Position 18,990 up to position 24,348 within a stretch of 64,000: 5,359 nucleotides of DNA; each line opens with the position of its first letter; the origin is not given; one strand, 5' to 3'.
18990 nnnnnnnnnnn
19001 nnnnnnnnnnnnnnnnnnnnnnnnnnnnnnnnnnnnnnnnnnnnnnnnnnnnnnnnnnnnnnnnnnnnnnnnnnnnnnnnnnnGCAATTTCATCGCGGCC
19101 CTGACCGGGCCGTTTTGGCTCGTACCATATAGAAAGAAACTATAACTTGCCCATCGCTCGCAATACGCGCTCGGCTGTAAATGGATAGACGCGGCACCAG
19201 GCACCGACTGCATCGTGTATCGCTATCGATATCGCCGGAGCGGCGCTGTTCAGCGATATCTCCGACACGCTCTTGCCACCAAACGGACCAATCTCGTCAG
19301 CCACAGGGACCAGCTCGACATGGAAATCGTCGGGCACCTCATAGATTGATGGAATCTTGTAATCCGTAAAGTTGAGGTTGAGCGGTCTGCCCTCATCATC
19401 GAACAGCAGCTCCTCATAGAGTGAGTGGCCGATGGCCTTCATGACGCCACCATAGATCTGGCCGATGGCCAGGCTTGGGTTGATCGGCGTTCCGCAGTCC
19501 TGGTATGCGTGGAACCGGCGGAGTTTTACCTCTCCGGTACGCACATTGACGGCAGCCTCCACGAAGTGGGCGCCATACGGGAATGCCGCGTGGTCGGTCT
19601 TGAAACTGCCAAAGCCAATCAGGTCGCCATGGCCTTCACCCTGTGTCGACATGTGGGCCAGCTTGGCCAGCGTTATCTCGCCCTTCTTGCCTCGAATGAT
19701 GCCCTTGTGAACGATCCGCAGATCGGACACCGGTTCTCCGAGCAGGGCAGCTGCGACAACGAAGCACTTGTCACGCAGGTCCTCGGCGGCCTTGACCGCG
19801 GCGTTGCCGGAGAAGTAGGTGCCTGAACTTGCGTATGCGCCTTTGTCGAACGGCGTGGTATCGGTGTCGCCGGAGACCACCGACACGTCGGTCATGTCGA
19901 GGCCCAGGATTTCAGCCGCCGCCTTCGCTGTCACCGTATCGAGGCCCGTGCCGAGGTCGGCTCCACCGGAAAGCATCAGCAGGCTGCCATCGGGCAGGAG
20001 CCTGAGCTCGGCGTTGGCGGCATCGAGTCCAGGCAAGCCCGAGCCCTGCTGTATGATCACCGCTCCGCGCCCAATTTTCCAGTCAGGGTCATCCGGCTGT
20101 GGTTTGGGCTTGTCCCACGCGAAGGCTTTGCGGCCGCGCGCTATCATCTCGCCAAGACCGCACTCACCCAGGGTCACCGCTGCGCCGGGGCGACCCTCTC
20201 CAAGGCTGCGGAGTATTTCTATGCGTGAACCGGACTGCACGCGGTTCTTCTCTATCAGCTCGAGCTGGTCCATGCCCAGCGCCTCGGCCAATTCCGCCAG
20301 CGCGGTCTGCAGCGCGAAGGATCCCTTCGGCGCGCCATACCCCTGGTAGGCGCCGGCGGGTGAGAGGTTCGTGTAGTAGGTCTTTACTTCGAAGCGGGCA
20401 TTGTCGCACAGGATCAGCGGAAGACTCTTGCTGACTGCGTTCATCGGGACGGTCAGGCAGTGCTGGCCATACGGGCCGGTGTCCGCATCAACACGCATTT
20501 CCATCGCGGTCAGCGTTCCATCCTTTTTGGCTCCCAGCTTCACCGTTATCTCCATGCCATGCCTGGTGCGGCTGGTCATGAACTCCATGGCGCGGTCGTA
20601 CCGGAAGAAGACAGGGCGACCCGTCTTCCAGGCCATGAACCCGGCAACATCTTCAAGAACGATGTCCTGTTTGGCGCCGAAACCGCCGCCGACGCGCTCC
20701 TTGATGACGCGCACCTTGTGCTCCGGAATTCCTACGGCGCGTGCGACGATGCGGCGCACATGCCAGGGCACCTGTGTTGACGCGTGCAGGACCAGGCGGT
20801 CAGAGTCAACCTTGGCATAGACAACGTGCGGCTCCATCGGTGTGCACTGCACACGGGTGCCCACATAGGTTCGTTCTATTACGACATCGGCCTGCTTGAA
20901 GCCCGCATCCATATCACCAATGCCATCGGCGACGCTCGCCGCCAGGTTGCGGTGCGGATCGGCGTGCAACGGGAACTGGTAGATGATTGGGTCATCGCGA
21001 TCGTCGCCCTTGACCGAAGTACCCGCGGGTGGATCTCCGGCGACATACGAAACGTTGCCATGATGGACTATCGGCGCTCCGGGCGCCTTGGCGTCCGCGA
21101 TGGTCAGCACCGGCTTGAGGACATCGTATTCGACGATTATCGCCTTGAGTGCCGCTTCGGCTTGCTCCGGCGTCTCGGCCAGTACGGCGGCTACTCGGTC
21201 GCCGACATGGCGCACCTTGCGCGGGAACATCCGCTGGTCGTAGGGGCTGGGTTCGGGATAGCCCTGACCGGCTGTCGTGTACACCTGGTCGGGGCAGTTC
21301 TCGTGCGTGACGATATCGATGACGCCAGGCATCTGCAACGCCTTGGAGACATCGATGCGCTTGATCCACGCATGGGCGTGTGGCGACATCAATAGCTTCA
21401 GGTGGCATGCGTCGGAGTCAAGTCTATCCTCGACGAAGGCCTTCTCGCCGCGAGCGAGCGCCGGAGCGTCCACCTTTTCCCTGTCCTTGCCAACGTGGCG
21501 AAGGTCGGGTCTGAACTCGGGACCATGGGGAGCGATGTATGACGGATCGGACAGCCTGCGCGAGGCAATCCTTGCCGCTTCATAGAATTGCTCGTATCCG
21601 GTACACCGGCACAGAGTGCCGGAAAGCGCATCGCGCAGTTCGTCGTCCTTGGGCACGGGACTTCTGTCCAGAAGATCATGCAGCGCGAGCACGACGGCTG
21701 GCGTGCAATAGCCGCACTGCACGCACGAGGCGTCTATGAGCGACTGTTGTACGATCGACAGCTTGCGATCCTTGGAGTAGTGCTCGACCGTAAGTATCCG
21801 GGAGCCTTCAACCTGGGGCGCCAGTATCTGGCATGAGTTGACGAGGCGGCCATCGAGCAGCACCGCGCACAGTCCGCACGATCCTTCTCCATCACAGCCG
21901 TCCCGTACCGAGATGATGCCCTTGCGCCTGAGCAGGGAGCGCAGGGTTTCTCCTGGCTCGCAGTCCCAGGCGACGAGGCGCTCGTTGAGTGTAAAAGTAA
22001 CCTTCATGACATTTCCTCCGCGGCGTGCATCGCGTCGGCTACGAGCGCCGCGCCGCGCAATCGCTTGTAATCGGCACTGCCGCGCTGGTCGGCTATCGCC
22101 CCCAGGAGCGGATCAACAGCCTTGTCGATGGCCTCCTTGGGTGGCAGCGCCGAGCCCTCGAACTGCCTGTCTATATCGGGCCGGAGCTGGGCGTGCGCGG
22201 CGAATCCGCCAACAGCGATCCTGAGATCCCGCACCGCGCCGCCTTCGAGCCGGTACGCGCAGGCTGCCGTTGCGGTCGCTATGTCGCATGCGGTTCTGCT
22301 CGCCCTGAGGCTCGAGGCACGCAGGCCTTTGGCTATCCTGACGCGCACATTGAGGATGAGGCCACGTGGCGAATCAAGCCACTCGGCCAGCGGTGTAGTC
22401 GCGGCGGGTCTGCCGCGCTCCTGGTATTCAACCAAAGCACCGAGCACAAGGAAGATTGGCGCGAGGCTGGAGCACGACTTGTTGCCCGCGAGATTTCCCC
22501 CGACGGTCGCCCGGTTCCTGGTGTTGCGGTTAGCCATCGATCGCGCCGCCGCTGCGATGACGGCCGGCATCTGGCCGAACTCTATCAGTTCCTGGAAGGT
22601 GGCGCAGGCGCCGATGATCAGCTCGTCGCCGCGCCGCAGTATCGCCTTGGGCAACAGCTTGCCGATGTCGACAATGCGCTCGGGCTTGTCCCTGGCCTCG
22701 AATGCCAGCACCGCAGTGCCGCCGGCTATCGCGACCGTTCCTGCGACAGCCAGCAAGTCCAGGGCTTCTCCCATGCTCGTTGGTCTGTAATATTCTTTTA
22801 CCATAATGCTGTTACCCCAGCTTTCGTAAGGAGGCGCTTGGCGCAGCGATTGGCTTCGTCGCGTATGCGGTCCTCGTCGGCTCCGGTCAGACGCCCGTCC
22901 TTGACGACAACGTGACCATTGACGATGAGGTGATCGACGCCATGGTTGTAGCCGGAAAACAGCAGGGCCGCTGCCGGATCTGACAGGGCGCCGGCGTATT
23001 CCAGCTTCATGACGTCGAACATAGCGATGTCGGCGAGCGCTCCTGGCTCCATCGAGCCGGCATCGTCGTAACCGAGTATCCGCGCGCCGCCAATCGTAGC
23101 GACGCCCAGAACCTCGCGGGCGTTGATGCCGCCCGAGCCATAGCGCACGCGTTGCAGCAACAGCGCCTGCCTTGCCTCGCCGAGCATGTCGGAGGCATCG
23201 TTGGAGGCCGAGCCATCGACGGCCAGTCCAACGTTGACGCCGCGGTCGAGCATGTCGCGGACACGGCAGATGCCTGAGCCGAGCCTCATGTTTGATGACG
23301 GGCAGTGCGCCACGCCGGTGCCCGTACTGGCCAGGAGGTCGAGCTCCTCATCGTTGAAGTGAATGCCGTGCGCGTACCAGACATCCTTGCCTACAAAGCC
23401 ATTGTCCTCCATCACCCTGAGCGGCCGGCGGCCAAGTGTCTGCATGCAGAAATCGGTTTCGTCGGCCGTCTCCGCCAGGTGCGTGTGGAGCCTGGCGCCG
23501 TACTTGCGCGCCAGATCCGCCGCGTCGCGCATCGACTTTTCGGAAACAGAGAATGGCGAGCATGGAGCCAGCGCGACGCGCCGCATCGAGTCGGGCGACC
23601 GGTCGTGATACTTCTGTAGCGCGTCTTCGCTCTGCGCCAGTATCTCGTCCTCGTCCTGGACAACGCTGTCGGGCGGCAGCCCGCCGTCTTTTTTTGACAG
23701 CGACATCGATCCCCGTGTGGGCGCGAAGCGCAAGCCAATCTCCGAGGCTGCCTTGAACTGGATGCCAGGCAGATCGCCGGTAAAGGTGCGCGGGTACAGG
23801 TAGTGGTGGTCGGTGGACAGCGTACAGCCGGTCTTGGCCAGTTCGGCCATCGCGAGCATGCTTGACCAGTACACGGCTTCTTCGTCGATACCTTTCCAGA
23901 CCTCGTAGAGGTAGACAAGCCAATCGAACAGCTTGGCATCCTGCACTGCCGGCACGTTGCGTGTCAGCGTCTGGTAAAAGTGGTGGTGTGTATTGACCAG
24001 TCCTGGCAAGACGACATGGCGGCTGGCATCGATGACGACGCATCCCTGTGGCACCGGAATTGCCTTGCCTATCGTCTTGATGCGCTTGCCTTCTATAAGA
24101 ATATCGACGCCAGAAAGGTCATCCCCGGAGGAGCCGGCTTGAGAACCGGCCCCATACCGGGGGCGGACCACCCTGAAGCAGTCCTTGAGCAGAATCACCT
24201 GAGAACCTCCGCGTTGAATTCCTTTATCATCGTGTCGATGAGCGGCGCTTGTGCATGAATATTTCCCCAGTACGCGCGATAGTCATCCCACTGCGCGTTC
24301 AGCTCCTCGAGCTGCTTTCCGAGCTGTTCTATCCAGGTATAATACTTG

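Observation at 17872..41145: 23-kb anaerobic purine/urate catabolism supercluster combining the ygeW-xdhD-ygfM-ssnA-ygeY-ygfK gene set with a two-subunit XDH, adenine deaminase and an AzgA permease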

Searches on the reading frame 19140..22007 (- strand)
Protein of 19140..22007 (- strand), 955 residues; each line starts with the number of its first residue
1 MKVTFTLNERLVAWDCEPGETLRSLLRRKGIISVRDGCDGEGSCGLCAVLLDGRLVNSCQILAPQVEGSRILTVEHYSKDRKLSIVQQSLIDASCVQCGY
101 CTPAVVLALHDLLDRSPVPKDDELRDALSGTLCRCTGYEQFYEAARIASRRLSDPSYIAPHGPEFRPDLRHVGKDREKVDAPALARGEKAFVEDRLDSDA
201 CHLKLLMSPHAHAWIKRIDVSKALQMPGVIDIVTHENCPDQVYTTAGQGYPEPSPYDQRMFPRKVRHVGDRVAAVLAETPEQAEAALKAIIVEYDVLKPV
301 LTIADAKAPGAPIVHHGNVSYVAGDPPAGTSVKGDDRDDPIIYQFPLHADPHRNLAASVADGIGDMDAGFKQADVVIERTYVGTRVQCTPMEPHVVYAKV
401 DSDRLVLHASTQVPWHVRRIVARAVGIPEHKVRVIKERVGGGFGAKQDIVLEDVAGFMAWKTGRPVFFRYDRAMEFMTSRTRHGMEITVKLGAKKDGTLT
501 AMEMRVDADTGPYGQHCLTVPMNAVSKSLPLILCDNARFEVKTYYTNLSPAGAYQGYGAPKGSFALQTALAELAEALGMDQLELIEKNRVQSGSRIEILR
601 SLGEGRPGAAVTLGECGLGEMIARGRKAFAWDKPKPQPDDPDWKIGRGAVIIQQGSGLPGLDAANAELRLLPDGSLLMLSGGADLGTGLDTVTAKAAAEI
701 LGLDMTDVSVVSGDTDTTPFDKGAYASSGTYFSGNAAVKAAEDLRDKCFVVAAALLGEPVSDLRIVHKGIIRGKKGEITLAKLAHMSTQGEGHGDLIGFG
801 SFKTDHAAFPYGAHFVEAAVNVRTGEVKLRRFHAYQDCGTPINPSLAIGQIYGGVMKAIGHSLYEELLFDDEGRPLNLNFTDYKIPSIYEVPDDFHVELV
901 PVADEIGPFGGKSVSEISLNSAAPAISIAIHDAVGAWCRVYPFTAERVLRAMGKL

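Call 3: search_protein_families(library=ncbifam, proteins=[window:19140-22007:-], max_evalue=0.00001)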
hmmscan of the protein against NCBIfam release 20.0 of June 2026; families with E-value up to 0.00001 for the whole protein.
window:19140-22007:- (955 aa): 20 families
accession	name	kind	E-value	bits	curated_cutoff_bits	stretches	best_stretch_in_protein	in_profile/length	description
TIGR03313.1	Se_sel_red_Mo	hypoth_equivalog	0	1209.3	1101.9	1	5-954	1-951/951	molybdopterin-dependent oxidoreductase Mo/Fe-S-binding subunit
NF043082.1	XdhA_XDHase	equivalog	3.7e-165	551.1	780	2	346-951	146-751/758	xanthine dehydrogenase subunit XdhA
NF007426.0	PRK09970.1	equivalog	1.7e-153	512.5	916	2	346-951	151-754/761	xanthine dehydrogenase molybdenum-binding subunit XdhA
TIGR03194.1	4hydrxCoA_A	equivalog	1.7e-128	430.2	994.55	2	346-951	132-745/746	4-hydroxybenzoyl-CoA reductase subunit alpha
NF045668.1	pterin_aldehy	equivalog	3e-121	406.1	1100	1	16-952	16-904/905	molybdopterin-dependent aldehyde oxidoreductase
NF041018.1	glyceraldDH_alpha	equivalog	1.1e-108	364.6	790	3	666-948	461-740/741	glyceraldehyde dehydrogenase subunit alpha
TIGR03311.1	Se_dep_XDH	equivalog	1.1e-102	344.6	830.45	2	5-319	3-306/848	selenium-dependent xanthine dehydrogenase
TIGR03196.1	pucD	equivalog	4.8e-94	316.2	783.65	2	347-948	139-754/763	xanthine dehydrogenase subunit D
NF040766.1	CODH_aero_grp5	exception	5e-94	316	950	3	347-787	149-594/785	aerobic carbon-monoxide dehydrogenase large subunit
NF041671.1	peri_hyde_PaoC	equivalog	1.3e-83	281.7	1180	2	357-953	159-732/735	aldehyde oxidoreductase molybdenum-binding subunit PaoC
TIGR02965.1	xanthine_xdhB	equivalog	1.4e-78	264.9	849.5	3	663-952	447-754/758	xanthine dehydrogenase molybdopterin binding subunit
TIGR02416.1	CO_dehy_Mo_lg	equivalog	1.5e-78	264.7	991.15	2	664-936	476-752/770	aerobic carbon-monoxide dehydrogenase large subunit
TIGR02969.1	mam_aldehyde_ox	subfamily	3.5e-62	210.3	1912.3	3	363-936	717-1281/1330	aldehyde oxidase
NF041020.1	glyceraldDH_gamma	equivalog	1e-37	129.3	290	1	1-153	11-163/164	glyceraldehyde dehydrogenase subunit gamma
NF043084.2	XdhC_XDHase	equivalog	1.6e-37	128.3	217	1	2-146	2-147/151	xanthine dehydrogenase subunit XdhC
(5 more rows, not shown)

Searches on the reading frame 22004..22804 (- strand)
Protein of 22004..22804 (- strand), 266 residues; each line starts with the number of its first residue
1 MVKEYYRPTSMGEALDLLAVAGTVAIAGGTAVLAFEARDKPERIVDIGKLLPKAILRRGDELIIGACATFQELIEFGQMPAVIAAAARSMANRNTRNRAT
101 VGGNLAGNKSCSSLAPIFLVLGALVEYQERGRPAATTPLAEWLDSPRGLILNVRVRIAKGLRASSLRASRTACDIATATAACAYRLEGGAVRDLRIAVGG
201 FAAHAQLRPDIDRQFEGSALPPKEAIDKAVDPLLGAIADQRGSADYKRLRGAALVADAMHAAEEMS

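Call 3: search_protein_families(library=ncbifam, proteins=[window:22004-22804:-], max_evalue=0.00001)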
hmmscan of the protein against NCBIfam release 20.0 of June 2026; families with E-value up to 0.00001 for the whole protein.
window:22004-22804:- (266 aa): 7 families
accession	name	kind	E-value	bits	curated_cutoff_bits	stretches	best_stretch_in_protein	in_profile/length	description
TIGR03312.1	Se_sel_red_FAD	hypoth_equivalog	4e-24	85.2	241.5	1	3-259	2-247/257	molybdopterin-dependent oxidoreductase FAD-binding subunit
NF041019.1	glyceraldDH_beta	equivalog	6e-20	71.6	350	1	4-256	7-274/280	glyceraldehyde dehydrogenase subunit beta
NF007427.0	PRK09971.1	equivalog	2e-18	66.6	287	1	2-128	4-138/292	xanthine dehydrogenase FAD-binding subunit XdhB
NF043083.1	XdhB_XDHase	equivalog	1.4e-17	63.8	310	1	2-204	4-223/289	xanthine dehydrogenase subunit XdhB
TIGR02963.1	xanthine_xdhA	equivalog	8.5e-15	54.3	467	1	6-254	196-460/468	xanthine dehydrogenase small subunit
TIGR03195.1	4hydrxCoA_B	equivalog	7.2e-14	51.6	404.55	1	6-111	8-120/321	4-hydroxybenzoyl-CoA reductase subunit beta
TIGR03199.1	pucC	equivalog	8.7e-14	51.4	306.05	1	8-223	1-228/264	xanthine dehydrogenase subunit C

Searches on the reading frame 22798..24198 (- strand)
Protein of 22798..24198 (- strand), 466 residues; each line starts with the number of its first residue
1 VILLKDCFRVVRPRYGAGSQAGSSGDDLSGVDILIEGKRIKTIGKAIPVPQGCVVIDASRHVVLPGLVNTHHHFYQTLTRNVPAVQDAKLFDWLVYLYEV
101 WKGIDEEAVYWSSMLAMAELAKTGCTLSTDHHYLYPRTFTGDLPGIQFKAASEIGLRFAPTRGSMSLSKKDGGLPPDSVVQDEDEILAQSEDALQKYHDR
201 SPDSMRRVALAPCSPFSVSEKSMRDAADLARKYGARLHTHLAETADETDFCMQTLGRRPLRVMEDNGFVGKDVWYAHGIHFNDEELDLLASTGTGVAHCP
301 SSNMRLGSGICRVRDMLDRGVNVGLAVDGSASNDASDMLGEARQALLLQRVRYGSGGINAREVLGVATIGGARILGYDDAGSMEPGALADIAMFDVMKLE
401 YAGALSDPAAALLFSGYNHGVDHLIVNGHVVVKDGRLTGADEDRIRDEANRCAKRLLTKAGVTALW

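Call 3: search_protein_families(library=ncbifam, proteins=[window:22798-24198:-], max_evalue=0.00001)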
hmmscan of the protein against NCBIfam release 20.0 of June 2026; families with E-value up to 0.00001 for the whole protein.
window:22798-24198:- (466 aa): 42 families (the best 25 are shown)
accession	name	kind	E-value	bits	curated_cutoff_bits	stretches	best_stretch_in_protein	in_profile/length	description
NF006055.0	PRK08203.1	equivalog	4.1e-183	609.1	532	1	28-459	24-453/455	8-oxoguanine deaminase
NF009059.0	PRK12393.1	equivalog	2.7e-120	402.2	543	1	27-459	25-458/460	amidohydrolase family protein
NF005557.0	PRK07228.1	equivalog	1.6e-90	303.9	522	1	27-462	18-443/445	5'-deoxyadenosine deaminase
NF006549.0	PRK09045.1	equivalog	3.9e-74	249.9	540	1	56-458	58-441/444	TRZ/ATZ family hydrolase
NF004701.0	PRK06038.1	equivalog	2e-72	244.2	609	1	26-460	19-430/432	N-ethylammeline chlorohydrolase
NF006252.0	PRK08393.1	equivalog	2.7e-72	244.1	617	1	31-455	21-422/424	N-ethylammeline chlorohydrolase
NF006056.0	PRK08204.1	subfamily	2e-55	188.3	391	1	26-461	20-445/449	hypothetical protein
NF006681.0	PRK09229.1-2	equivalog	1e-54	186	362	1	29-440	20-433/451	formimidoylglutamate deiminase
NF005540.0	PRK07203.1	equivalog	4.9e-51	173.7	444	1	29-458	20-440/444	putative aminohydrolase SsnA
TIGR03314.1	Se_ssnA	subfamily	5.4e-51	173.8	455.5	1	29-457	19-438/441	putative selenium metabolism protein SsnA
NF004995.0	PRK06380.1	subfamily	3.7e-50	171.1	567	1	31-447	22-414/418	metal-dependent hydrolase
NF012037.0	PRK15493.1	equivalog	1.5e-48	165.7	779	1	55-455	49-432/435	bifunctional S-methyl-5'-thioadenosine deaminase/S-adenosylhomocysteine deaminase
NF005211.0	PRK06687.1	equivalog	8.5e-47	159.8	703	1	51-437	44-414/419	TRZ/ATZ family protein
NF004801.0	PRK06151.1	subfamily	2.2e-44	152.1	416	1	32-458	26-464/491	chlorohydrolase family protein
TIGR02022.1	hutF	equivalog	2e-43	148.8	413.05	1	29-442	17-441/455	formimidoylglutamate deiminase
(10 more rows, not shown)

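Call 6: search_protein_families(library=pfam, proteins=[window:22798-24198:-], max_evalue=0.001)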
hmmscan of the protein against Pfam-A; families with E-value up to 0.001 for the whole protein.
window:22798-24198:- (466 aa): 2 families
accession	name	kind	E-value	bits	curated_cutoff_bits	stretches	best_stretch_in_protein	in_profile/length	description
PF01979.26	Amidohydro_1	-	2e-61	208.6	25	1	62-431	1-345/345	Amidohydrolase family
PF07969.17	Amidohydro_3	-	3.6e-14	53.6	29.7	1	217-432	258-472/472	Amidohydrolase family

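Call 29: search_solved_structures(query=window:22798-24198:-, max_evalue=1e-20)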
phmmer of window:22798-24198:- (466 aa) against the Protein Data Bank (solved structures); distinct sequences matched with E-value up to 1e-20: 19.
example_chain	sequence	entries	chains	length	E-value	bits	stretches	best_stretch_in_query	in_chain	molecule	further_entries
3hpa_A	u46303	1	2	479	2.5e-130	438.3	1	28-457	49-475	AMIDOHYDROLASE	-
7ww2_A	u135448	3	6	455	1.8e-122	412.4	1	28-457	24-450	8-oxoguanine deaminase | Hydroxydechloroatrazine ethylaminohydrolase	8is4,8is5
2paj_A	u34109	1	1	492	7.9e-86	291.6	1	26-460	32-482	putative cytosine/guanine deaminase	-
3ls9_A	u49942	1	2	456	3.5e-63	216.9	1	27-446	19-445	Triazine hydrolase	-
5hme_A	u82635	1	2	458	3.9e-63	216.8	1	27-446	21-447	Triazine hydrolase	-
4l9x_A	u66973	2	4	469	5.9e-63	216.2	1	27-446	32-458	Triazine hydrolase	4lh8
3lsb_A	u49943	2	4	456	8.6e-63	215.7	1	27-446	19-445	Triazine hydrolase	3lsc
5hmf_A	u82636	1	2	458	9.5e-63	215.5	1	27-446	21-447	Triazine hydrolase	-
5hmd_A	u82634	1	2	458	1.2e-62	215.2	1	27-446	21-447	Triazine hydrolase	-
4f0r_A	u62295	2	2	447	3.3e-53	184.1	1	57-461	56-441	5-methylthioadenosine/S-adenosylhomocysteine deaminase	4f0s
3lnp_A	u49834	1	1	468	1.1e-48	169.1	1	54-456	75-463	Amidohydrolase family Protein OLEI01672_1_465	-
4dyk_A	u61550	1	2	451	5.7e-48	166.8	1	62-451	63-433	AMIDOHYDROLASE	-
4gbd_A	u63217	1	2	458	5.8e-48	166.8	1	62-451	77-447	Putative uncharacterized protein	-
4v1x_A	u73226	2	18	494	3.4e-36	128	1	45-462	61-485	ATRAZINE CHLOROHYDROLASE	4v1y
4dzh_A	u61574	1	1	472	5.8e-36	127.2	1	62-435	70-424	AMIDOHYDROLASE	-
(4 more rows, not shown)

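Call 72: search_solved_structures(query=window:22798-24198:-, max_evalue=1e-100, show_alignments=2)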
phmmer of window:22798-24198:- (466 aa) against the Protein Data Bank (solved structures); distinct sequences matched with E-value up to 1e-100: 2.
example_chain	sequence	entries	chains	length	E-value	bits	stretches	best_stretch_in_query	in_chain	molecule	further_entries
3hpa_A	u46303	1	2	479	2.5e-130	438.3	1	28-457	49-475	AMIDOHYDROLASE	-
7ww2_A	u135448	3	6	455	1.8e-122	412.4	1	28-457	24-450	8-oxoguanine deaminase | Hydroxydechloroatrazine ethylaminohydrolase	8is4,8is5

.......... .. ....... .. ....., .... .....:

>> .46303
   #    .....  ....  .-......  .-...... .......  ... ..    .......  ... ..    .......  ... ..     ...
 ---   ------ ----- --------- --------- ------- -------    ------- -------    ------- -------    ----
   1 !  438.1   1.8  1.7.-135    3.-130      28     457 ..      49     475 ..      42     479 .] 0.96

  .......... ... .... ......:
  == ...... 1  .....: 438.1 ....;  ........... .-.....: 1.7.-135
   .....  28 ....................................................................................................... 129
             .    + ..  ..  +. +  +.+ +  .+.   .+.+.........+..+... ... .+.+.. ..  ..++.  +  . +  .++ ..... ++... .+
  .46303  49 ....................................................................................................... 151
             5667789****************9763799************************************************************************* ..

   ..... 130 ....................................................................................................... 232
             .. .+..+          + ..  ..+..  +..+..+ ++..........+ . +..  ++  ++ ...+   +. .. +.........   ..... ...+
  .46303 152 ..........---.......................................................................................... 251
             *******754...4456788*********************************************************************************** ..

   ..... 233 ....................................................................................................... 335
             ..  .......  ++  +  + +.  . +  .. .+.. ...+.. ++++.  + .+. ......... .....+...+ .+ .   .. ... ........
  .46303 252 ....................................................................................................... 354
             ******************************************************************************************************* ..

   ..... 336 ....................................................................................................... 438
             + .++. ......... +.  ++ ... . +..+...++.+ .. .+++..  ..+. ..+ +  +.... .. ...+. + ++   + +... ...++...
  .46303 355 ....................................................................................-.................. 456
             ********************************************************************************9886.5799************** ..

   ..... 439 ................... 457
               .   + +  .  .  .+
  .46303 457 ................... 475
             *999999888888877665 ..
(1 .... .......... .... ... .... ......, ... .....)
